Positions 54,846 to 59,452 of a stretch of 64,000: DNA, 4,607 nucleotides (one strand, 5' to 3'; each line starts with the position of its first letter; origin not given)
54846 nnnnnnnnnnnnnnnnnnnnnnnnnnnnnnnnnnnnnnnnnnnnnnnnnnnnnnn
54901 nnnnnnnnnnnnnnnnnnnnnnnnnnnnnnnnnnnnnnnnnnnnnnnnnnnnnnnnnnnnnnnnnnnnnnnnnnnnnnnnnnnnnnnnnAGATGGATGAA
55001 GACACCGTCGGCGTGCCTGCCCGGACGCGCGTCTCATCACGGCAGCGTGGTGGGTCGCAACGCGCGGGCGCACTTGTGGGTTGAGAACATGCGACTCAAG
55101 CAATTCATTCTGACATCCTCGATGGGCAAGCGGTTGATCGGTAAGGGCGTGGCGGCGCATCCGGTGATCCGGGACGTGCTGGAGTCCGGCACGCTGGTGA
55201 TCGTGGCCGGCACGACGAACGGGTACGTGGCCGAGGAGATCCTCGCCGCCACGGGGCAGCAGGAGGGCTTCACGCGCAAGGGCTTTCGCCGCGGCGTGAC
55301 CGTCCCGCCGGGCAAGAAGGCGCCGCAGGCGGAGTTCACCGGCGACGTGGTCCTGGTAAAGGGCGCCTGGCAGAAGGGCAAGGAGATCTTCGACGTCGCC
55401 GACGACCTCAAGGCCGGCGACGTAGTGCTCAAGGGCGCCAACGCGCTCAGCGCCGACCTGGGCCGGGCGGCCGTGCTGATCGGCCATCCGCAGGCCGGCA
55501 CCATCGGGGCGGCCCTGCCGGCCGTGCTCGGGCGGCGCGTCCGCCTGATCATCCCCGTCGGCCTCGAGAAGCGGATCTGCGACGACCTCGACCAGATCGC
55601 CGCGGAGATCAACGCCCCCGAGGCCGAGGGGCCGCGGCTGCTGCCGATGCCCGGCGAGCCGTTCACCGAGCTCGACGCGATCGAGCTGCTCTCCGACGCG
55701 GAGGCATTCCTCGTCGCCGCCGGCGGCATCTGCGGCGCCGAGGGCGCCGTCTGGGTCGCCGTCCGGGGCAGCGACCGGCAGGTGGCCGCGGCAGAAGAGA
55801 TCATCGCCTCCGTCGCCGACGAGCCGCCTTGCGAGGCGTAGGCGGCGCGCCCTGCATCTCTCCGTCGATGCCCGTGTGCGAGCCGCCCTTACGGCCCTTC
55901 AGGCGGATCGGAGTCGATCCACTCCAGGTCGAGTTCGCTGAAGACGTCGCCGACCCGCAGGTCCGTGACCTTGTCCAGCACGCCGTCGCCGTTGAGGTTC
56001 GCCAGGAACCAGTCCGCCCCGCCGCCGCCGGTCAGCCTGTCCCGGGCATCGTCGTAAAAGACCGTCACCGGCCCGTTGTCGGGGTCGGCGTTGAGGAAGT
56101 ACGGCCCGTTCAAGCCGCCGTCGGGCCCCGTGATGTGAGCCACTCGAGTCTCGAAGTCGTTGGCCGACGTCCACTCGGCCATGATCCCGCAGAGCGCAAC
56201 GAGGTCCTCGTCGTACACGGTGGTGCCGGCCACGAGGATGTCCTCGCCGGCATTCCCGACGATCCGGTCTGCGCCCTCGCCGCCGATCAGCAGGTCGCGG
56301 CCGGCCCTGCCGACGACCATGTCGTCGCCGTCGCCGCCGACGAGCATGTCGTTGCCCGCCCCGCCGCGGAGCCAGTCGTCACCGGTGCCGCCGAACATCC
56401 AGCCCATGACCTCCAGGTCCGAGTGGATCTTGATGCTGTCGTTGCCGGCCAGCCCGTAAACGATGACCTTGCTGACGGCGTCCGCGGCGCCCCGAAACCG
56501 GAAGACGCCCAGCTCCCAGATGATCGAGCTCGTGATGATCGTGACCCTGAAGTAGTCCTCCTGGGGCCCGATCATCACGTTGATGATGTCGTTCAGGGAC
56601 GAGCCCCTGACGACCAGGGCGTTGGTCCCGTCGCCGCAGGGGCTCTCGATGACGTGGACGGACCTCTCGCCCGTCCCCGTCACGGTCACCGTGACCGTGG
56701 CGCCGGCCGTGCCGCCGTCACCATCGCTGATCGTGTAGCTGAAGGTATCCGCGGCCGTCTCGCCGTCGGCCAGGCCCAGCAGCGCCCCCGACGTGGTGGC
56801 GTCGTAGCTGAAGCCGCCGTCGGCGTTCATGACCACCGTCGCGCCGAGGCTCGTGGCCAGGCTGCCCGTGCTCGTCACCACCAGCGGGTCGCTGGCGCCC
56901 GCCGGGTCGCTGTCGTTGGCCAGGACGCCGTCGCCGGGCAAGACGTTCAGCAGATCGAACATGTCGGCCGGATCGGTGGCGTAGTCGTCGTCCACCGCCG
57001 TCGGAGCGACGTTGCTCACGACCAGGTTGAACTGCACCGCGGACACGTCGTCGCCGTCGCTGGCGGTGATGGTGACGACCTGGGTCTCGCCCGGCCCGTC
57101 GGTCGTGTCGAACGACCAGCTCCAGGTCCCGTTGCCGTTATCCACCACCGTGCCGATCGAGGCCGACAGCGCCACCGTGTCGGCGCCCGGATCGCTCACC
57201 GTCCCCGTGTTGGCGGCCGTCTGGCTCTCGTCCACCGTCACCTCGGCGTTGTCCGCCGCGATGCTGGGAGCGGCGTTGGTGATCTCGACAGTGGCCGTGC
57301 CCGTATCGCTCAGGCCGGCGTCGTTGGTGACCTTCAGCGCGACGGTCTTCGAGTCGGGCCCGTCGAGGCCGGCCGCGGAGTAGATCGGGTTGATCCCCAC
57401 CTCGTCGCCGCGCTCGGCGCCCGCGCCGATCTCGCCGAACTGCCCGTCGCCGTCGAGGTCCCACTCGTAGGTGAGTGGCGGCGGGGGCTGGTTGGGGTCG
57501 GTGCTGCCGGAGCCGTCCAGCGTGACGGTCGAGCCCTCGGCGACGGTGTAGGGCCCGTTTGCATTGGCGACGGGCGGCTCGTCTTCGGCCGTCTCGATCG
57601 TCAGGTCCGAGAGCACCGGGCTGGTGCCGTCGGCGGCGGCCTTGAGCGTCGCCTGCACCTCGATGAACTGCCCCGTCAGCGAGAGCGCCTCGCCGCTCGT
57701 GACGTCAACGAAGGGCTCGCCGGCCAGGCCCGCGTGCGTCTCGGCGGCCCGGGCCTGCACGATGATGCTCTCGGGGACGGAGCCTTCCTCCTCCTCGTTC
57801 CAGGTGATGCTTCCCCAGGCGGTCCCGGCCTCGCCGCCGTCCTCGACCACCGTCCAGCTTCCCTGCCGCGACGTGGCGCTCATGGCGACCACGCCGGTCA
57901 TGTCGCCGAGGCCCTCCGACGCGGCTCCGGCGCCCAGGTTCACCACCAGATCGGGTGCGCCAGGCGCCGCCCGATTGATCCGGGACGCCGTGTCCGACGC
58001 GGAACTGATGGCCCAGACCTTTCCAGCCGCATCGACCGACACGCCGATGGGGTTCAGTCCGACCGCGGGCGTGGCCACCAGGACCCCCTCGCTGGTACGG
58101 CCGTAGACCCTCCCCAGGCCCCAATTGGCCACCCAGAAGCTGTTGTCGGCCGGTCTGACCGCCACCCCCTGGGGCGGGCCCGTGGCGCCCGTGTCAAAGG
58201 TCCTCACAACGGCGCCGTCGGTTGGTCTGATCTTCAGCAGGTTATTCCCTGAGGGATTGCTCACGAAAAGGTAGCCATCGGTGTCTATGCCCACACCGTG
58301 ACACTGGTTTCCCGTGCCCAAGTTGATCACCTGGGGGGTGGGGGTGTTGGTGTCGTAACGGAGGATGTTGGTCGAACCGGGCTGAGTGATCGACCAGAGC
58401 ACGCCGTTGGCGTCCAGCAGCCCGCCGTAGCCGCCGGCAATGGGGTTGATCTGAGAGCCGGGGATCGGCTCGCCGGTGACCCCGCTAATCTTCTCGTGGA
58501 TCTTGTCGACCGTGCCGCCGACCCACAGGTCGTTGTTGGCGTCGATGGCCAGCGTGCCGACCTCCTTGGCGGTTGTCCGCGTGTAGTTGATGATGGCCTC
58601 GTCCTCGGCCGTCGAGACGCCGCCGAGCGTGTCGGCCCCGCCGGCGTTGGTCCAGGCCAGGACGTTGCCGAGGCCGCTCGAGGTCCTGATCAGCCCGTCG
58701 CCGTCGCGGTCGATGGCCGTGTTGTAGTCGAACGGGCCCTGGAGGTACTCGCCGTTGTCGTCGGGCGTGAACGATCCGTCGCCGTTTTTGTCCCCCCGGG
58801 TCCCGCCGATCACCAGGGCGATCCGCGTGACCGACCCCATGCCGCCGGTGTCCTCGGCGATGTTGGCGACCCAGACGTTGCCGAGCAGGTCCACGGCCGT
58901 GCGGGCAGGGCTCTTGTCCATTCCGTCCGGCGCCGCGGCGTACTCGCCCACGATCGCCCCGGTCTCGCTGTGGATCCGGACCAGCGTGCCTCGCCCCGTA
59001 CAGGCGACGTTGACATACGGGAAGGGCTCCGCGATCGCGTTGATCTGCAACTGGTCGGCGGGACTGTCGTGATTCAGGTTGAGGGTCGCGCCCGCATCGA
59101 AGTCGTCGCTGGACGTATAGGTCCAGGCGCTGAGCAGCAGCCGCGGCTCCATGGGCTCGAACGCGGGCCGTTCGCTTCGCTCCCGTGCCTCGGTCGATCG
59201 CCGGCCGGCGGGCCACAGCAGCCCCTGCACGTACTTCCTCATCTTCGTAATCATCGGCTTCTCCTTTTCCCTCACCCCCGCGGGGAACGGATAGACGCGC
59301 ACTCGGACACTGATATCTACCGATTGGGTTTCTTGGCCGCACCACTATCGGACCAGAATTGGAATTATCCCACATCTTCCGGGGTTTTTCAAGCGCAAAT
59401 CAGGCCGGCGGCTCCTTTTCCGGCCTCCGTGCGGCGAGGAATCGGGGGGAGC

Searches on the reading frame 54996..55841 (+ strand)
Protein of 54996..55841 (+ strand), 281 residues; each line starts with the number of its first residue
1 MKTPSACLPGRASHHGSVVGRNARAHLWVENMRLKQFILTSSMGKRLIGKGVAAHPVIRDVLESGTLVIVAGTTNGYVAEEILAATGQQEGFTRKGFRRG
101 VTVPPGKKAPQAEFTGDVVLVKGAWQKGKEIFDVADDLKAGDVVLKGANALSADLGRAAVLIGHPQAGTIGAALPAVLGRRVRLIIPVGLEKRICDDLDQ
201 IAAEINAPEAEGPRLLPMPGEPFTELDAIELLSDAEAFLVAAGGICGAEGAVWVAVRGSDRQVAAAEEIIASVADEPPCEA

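Call 3: search_protein_families(library=pfam, proteins=[window:54996-55841:+], max_evalue=0.01)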
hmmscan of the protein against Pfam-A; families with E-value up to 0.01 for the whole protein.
window:54996-55841:+ (281 aa): 0 families

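Call 43: search_protein_families(library=ncbifam, proteins=[window:54996-55841:+], max_evalue=0.01)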
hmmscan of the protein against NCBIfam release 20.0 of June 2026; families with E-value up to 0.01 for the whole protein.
window:54996-55841:+ (281 aa): 0 families

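Call 44: search_solved_structures(query=window:55089-55841:+, max_evalue=1, show_alignments=1)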
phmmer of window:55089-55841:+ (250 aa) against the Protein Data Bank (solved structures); distinct sequences matched with E-value up to 1: 4.
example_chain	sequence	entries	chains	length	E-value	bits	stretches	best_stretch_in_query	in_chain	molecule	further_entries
3vtn_A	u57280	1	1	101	0.19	14.3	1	78-118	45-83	Protein gp45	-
3vto_A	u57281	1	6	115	0.25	13.9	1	78-118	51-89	Protein gp45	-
7dck_A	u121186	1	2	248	0.25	13.9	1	108-226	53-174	Lactamase_B domain-containing protein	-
9ki1_V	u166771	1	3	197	0.51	12.9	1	78-117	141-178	Baseplate puncturing device gp45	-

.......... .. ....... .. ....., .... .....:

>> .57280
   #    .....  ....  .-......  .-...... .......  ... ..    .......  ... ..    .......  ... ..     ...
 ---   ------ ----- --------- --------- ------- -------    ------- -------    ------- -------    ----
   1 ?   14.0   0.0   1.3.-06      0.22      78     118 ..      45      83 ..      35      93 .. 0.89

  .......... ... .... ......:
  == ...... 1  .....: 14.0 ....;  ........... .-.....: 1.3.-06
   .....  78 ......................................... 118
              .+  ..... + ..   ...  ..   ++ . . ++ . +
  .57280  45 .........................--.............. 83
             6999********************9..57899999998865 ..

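Call 45: find_homologous_proteins(query=window:55089-55841:+, max_evalue=0.00001)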
Query window:55089-55841:+ (250 aa): 5075 proteins with E <= 0.00001 among 8000 candidates; the best 120 are listed.
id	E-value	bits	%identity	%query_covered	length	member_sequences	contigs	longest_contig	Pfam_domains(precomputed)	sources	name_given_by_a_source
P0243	7.3e-146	502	94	99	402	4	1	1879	PF02861.26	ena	-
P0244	4.8e-138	476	88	100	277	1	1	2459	-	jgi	jgi:hypothetical protein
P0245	1.6e-127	442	83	100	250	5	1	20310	-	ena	-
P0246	9.9e-127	439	83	99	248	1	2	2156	-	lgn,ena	-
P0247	1.4e-124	432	80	100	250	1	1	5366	-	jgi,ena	-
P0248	4.2e-124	431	78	100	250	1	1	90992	-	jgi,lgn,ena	-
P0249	1.0e-123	429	89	90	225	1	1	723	-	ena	-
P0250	2.0e-122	425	78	100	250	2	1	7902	-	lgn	-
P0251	6.1e-122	424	77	100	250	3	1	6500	-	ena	-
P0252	1.6e-120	419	78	100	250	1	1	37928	-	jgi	-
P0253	4.1e-120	418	77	100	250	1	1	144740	-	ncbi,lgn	-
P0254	5.6e-119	414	77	100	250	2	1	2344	-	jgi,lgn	jgi:hypothetical protein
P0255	1.6e-117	409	76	100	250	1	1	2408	-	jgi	jgi:hypothetical protein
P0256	4.6e-117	408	77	99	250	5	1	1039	-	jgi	jgi:hypothetical protein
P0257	3.1e-116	405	76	100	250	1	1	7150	-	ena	-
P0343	1.2e-97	344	66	99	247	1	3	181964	-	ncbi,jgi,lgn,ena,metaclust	ncbi:MAG: hypothetical protein WHX52_17915 [Anaerolineae bacterium]|metaclust:\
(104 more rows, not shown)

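Call 46: find_encoding_contigs(protein=P0343, flank=10000, max_places=3)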
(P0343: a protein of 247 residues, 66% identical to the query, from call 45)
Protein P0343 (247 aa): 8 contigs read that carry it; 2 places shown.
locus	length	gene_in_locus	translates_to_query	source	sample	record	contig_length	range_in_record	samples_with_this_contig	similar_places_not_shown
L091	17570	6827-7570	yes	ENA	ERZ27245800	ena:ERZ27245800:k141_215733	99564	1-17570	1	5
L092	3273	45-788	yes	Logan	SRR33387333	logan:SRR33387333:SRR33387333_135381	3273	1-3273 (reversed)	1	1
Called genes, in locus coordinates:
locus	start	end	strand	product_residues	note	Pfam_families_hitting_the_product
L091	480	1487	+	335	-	-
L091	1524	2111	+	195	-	-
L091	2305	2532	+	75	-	-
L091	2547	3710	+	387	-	PF02746:MR_MLE_N, PF13378:MR_MLE_C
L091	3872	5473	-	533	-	PF00370:FGGY_N, PF02782:FGGY_C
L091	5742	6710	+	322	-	PF00248:Aldo_ket_red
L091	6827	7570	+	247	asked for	-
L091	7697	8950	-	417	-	PF02812:ELFV_dehydrog_N, PF00208:ELFV_dehydrog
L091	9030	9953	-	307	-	PF01063:Aminotran_4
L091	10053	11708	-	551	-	PF00920:ILVD_EDD_N, PF24877:ILV_EDD_C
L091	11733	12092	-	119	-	PF02452:PemK_toxin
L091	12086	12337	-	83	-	-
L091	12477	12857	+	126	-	PF27273:MJ0235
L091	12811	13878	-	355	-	PF00180:Iso_dh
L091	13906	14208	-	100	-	-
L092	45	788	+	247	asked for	-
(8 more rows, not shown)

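Call 53: predict_structure(alignment_id=A2)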
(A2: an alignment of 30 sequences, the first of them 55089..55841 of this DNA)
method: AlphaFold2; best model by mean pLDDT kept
length: 250 residues; sequences in the alignment: 30
mean_pLDDT: 89.6   pTM: 0.89
mean pLDDT of the five models: 89.6, 89.1, 89.0, 88.9, 88.4
residues with pLDDT >= 90: 175; 70-90: 50; 50-70: 20; < 50: 5
segments of 3 or more residues with pLDDT < 50: 214-217
pLDDT, mean of each block of 10 residues (from residue 1): 93 96 98 96 93 95 77 65 83 94 94 95 91 84 90 95 91 94 93 98 96 56 96 98 79
secondary structure, 60 per line:
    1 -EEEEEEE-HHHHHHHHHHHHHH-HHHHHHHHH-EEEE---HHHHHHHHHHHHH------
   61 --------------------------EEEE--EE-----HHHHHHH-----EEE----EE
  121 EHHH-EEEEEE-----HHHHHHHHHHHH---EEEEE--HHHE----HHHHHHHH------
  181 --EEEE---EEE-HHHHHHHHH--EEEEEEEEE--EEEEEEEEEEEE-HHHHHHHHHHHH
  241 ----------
elements in order: E2-8 H10-23 H25-33 E35-38 H42-54 E87-90 H100-106 E112-114 E119-121 E126-131 H137-148 E152-156 H167-174 E183-186 E190-192 H194-202 E205-213 E216-227 H229-240

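Call 57: fold_search(model_id=the predicted structure, library=pdb)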
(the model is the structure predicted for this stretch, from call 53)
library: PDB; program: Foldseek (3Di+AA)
matches with E <= 10: 573; with E <= 0.001: 0
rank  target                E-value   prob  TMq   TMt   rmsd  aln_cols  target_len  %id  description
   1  7kma_F                5.7e-03  0.99  0.38  0.34   8.3       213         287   12  Crystal structure of eif2Balpha with a ligand. (released 2021-07-21)
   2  7kma_A                5.7e-03  0.93  0.36  0.32   8.5       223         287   12  Crystal structure of eif2Balpha with a ligand. (released 2021-07-21)
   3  5yfx                  1.2e-02  0.63  0.28  0.23  10.3       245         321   15  Crystal structure of ribose-1,5-bisphosphate isomerase mutant D204N from Pyrococcus horikoshii OT3 in complex with ribos (released 2018-02-14)
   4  4m8l_A                1.4e-02  0.75  0.31  0.34  14.1       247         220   10  crystal structure of RpiA-R5P complex (released 2013-10-02)
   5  3vm6_A                1.5e-02  0.47  0.26  0.22  10.6       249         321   12  Crystal structure of ribose-1,5-bisphosphate isomerase from Thermococcus kodakarensis KOD1 in complex with alpha-D-rib (released 2012-04-25)
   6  7kma_G                1.6e-02  0.84  0.36  0.32   8.0       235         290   10  Crystal structure of eif2Balpha with a ligand. (released 2021-07-21)
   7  7kma_C                1.7e-02  0.91  0.37  0.32   8.1       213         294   11  Crystal structure of eif2Balpha with a ligand. (released 2021-07-21)
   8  3ecs_G                2.0e-02  0.84  0.37  0.33  10.3       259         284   11  Crystal structure of human eIF2B alpha (released 2009-09-01)
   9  3a11_C                2.2e-02  0.51  0.27  0.22  10.6       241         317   14  Crystal structure of ribose-1,5-bisphosphate isomerase from Thermococcus kodakaraensis KOD1 (released 2010-03-31)
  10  7kma_D                2.6e-02  0.89  0.37  0.33   8.0       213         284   11  Crystal structure of eif2Balpha with a ligand. (released 2021-07-21)
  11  3a9c_C                2.6e-02  0.57  0.29  0.24  10.3       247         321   14  Crystal structure of ribose-1,5-bisphosphate isomerase from Thermococcus kodakaraensis KOD1 in complex with ribulose-1 (released 2010-11-03)
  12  3ecs_B                2.7e-02  0.84  0.37  0.33   8.3       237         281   10  Crystal structure of human eIF2B alpha (released 2009-09-01)
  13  7kma_H                2.9e-02  0.80  0.37  0.33  10.1       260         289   10  Crystal structure of eif2Balpha with a ligand. (released 2021-07-21)
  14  3a11_B                2.9e-02  0.38  0.26  0.22  10.9       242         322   15  Crystal structure of ribose-1,5-bisphosphate isomerase from Thermococcus kodakaraensis KOD1 (released 2010-03-31)
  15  3a11_F                3.3e-02  0.54  0.30  0.25   9.8       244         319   15  Crystal structure of ribose-1,5-bisphosphate isomerase from Thermococcus kodakaraensis KOD1 (released 2010-03-31)
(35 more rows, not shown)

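Call 64: search_protein_families(library=padloc, proteins=[window:55089-55841:+], max_evalue=0.01)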
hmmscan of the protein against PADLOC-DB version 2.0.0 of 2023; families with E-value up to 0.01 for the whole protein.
window:55089-55841:+ (250 aa): 0 families

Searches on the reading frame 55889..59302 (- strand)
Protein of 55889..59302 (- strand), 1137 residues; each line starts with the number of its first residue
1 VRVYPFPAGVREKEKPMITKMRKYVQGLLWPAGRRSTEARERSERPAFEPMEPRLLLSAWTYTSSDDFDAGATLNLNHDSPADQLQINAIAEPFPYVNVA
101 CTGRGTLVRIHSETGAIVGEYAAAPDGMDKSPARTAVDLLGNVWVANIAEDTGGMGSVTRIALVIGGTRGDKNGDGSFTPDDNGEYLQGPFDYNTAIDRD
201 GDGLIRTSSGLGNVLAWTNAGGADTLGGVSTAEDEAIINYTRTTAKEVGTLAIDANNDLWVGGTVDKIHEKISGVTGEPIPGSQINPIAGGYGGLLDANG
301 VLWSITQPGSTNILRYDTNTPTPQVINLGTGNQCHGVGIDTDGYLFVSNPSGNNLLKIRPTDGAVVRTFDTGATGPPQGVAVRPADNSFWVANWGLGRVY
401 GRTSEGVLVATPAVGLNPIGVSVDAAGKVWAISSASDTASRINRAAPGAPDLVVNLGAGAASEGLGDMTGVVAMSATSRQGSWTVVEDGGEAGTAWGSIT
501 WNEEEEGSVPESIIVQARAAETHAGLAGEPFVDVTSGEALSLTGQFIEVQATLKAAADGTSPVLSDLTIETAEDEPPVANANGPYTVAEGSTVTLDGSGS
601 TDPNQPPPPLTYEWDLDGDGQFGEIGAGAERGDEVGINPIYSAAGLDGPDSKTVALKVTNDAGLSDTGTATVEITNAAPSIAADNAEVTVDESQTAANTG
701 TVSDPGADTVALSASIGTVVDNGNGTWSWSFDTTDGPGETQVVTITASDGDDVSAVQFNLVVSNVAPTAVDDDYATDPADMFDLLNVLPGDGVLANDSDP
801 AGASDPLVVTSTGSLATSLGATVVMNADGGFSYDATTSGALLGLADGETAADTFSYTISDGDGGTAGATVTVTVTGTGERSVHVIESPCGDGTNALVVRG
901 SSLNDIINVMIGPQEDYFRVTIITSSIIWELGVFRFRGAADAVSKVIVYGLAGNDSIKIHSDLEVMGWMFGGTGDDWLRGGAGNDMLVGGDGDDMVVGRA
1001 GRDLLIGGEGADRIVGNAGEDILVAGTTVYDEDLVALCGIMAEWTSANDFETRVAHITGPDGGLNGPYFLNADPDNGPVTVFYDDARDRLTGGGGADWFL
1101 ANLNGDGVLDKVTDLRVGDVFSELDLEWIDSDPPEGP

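Call 21: search_protein_families(library=pfam, proteins=[window:55889-59302:-], max_evalue=0.001)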
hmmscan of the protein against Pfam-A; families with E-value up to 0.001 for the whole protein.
window:55889-59302:- (1137 aa): 5 families
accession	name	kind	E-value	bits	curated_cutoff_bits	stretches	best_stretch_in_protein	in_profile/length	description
PF17963.7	Big_9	-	2e-15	57.9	23.6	1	764-873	1-89/89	Bacterial Ig domain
PF00353.25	HemolysinCabind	-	3.3e-12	46.6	23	2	970-1005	1-36/36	RTX calcium-binding nonapeptide repeat (4 copies)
PF18911.6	PKD_4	-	2.9e-08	34.1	27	1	575-674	2-83/85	PKD domain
PF17803.7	Cadherin_4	-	1.2e-06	29.4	25.1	1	756-833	3-71/71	Bacterial cadherin-like domain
PF17892.7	Cadherin_5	-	1.4e-05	25.3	26.5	1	764-875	2-98/98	Cadherin-like domain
